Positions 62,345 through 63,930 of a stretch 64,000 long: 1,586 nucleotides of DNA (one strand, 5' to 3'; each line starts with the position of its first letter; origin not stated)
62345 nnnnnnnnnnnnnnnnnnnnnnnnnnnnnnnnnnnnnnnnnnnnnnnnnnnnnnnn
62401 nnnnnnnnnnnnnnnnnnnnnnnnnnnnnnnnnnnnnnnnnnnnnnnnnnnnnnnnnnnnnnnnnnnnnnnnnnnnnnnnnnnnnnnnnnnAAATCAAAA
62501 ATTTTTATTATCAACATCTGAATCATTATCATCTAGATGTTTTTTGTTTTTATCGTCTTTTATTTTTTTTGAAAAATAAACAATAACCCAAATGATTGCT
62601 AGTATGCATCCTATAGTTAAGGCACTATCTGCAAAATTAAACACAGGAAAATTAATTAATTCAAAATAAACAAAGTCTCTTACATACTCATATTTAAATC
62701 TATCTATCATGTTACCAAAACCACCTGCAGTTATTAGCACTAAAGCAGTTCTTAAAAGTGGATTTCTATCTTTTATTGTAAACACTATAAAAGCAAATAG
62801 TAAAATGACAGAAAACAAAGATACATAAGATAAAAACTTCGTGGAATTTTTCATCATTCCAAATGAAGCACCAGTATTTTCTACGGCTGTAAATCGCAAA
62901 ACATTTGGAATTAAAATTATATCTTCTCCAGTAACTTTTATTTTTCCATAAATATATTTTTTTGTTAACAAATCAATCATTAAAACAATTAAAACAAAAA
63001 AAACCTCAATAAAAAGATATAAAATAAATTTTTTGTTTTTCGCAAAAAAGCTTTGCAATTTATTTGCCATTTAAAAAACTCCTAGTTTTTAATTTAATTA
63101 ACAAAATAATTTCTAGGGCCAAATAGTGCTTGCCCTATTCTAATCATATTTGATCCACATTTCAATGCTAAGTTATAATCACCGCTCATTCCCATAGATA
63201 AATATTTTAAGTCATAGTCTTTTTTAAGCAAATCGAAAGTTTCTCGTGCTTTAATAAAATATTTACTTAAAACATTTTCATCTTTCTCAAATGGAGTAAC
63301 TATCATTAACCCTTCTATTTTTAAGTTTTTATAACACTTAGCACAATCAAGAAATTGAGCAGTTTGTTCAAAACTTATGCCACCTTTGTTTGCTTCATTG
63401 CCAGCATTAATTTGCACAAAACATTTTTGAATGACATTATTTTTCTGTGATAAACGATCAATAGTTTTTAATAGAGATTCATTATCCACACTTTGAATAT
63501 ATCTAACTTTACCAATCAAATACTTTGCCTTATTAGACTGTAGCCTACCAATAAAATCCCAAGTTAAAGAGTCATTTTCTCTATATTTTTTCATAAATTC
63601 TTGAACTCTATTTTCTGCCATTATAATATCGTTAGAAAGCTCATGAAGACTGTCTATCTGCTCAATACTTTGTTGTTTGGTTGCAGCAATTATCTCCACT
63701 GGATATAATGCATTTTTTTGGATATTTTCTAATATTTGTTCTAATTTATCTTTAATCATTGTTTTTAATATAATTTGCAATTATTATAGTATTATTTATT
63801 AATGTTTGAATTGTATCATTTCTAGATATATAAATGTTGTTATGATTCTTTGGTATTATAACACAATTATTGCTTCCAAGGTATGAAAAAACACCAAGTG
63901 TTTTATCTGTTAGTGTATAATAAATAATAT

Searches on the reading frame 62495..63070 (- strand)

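Call 55: search_protein_families(library=pfam, proteins=[window:62495-63070:-], max_evalue=0.00001)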
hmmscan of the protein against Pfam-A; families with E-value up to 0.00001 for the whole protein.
window:62495-63070:- (191 aa): 1 family
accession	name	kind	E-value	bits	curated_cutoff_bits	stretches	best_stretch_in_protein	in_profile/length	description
PF01252.23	Peptidase_A8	-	1.4e-35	123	25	1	26-163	2-141/142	Signal peptidase (SPase) II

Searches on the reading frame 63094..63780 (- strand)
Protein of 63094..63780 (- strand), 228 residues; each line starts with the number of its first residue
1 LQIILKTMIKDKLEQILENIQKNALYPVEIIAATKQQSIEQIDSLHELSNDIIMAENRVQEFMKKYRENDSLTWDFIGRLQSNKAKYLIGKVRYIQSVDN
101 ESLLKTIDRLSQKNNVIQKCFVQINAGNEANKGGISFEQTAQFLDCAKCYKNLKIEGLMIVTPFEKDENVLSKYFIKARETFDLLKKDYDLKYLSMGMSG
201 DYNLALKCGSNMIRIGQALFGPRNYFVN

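Call 55: search_protein_families(library=pfam, proteins=[window:63094-63780:-], max_evalue=0.00001)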
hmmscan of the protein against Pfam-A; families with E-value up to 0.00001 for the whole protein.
window:63094-63780:- (228 aa): 1 family
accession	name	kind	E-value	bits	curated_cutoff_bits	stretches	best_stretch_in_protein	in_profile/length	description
PF01168.26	Ala_racemase_N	-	5.1e-13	49.7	24.1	1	80-222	77-218/220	Alanine racemase, N-terminal domain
